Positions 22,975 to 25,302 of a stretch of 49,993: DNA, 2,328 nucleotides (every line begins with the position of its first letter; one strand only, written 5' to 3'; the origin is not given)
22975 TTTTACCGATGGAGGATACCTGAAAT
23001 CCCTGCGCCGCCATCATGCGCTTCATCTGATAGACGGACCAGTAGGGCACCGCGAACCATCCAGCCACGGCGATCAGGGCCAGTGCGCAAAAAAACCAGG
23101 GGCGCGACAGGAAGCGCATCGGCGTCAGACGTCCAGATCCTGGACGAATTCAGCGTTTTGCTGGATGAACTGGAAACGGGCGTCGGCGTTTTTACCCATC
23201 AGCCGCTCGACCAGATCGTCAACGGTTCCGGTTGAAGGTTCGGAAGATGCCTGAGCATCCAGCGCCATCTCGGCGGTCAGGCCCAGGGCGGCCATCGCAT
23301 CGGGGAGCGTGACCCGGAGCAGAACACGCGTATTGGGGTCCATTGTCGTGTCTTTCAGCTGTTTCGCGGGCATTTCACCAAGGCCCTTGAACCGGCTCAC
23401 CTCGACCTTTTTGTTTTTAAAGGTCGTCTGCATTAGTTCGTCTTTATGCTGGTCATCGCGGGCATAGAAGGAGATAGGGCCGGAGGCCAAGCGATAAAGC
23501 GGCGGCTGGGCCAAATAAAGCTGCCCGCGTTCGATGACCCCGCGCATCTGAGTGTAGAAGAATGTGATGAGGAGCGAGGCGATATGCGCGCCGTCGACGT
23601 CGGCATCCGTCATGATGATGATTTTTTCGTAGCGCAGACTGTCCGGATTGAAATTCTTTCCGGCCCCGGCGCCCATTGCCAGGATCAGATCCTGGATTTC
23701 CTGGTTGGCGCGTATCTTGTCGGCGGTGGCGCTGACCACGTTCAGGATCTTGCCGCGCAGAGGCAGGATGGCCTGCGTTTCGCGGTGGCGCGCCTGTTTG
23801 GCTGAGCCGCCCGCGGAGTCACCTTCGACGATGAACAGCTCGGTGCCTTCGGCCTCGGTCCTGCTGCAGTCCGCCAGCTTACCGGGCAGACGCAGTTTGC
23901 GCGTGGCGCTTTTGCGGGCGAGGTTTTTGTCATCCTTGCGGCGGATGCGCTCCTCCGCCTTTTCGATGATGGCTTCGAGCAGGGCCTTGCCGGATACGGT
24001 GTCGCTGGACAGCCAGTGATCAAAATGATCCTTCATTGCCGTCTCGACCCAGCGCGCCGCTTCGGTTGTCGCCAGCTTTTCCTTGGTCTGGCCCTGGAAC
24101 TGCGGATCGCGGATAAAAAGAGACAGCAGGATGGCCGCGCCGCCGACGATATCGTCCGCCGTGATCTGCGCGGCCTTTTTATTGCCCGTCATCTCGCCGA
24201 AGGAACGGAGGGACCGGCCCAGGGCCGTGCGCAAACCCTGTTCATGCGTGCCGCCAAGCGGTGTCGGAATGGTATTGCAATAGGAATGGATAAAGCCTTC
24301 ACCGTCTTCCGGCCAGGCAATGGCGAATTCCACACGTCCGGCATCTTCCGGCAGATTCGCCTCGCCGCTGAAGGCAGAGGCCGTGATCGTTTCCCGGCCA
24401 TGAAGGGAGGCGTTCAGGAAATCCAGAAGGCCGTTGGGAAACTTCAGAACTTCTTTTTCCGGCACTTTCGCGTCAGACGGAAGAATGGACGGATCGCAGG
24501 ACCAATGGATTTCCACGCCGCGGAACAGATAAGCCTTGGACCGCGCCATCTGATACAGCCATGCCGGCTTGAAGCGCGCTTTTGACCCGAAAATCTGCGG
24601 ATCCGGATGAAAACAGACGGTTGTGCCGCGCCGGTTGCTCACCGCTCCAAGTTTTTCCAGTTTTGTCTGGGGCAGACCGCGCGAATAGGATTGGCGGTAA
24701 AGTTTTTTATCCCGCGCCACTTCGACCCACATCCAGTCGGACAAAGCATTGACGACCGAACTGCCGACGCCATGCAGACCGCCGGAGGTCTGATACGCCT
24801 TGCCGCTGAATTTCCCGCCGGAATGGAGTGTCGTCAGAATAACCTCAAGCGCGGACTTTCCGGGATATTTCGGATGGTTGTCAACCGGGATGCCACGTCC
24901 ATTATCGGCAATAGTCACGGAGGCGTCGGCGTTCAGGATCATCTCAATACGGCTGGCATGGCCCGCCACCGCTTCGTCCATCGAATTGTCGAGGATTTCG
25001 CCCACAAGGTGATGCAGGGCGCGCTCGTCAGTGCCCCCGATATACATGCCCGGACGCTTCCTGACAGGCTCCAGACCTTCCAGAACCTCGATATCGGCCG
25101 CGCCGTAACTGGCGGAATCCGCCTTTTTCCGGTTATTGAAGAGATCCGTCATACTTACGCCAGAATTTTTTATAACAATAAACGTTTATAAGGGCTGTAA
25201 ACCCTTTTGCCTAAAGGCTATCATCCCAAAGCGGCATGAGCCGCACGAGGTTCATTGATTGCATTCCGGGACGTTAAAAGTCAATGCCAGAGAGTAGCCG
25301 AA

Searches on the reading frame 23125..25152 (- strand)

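Call 80: search_protein_families(library=pfam, proteins=[window:23125-25152:-], max_evalue=0.001)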
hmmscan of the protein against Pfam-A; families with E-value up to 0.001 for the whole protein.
window:23125-25152:- (675 aa): 4 families
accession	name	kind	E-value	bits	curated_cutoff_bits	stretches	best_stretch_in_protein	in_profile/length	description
PF00204.31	DNA_gyraseB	-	1.6e-42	145.4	27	1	241-409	1-171/173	DNA gyrase B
PF00986.26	DNA_gyraseB_C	-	3.2e-21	75.7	29.8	1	580-664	1-63/63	DNA gyrase B subunit, carboxyl terminus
PF01751.28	Toprim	-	2.6e-18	66.4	23.1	1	438-544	1-90/96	Toprim domain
PF02518.31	HATPase_c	-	2.8e-16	60.4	26.4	1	41-184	1-108/111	Histidine kinase-, DNA gyrase B-, and HSP90-like ATPase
